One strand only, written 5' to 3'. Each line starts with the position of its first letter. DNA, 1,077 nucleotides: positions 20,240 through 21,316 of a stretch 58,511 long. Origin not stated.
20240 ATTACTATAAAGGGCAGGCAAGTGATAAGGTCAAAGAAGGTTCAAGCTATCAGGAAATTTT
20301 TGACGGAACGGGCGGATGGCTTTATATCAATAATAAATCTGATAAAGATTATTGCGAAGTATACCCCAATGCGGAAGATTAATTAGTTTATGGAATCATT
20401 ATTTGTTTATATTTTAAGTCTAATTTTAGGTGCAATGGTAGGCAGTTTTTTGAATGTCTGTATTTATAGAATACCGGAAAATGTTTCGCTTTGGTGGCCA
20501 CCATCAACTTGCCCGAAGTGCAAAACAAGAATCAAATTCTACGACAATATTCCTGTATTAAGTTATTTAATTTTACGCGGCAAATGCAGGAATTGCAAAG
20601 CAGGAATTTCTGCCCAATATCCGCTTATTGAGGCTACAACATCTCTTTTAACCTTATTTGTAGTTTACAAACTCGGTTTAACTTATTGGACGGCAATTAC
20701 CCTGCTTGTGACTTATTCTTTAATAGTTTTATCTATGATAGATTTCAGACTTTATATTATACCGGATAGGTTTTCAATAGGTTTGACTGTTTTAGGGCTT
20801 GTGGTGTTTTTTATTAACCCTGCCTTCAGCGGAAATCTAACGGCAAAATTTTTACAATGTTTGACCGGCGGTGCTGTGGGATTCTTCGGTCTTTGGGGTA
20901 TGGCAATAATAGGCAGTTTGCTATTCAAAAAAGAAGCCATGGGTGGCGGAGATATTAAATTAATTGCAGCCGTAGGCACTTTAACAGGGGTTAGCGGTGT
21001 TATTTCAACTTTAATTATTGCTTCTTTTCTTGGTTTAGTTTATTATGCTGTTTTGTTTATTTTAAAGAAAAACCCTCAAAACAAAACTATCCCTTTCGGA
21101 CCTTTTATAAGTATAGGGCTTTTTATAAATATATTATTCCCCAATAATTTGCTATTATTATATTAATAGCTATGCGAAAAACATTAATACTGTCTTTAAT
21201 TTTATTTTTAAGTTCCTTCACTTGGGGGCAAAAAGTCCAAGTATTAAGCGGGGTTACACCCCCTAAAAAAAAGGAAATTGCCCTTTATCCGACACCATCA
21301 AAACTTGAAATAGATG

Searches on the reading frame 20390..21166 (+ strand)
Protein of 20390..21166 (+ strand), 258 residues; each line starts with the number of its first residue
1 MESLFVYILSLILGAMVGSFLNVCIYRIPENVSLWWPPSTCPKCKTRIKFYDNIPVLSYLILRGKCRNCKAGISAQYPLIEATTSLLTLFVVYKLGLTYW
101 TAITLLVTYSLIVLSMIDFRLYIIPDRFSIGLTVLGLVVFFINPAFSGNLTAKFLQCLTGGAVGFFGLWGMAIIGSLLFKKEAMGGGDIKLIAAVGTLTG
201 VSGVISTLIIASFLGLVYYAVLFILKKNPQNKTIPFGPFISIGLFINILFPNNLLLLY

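Call 40: search_protein_families(library=pfam, proteins=[window:20390-21166:+], max_evalue=0.001)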
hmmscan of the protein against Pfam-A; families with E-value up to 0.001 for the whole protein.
window:20390-21166:+ (258 aa): 2 families
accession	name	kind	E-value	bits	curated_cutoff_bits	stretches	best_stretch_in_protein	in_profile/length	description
PF06750.18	A24_N_bact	-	5e-36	123.1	23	1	12-94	1-83/84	Bacterial Peptidase A24 N-terminal domain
PF01478.23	Peptidase_A24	-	1.5e-17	64.4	26.5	1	106-218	2-102/104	Type IV leader peptidase family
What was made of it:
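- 20390..21166 (+): Prepilin peptidase (A24 family). Context: the enzyme that processes the pilin paralogs. Call 40.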
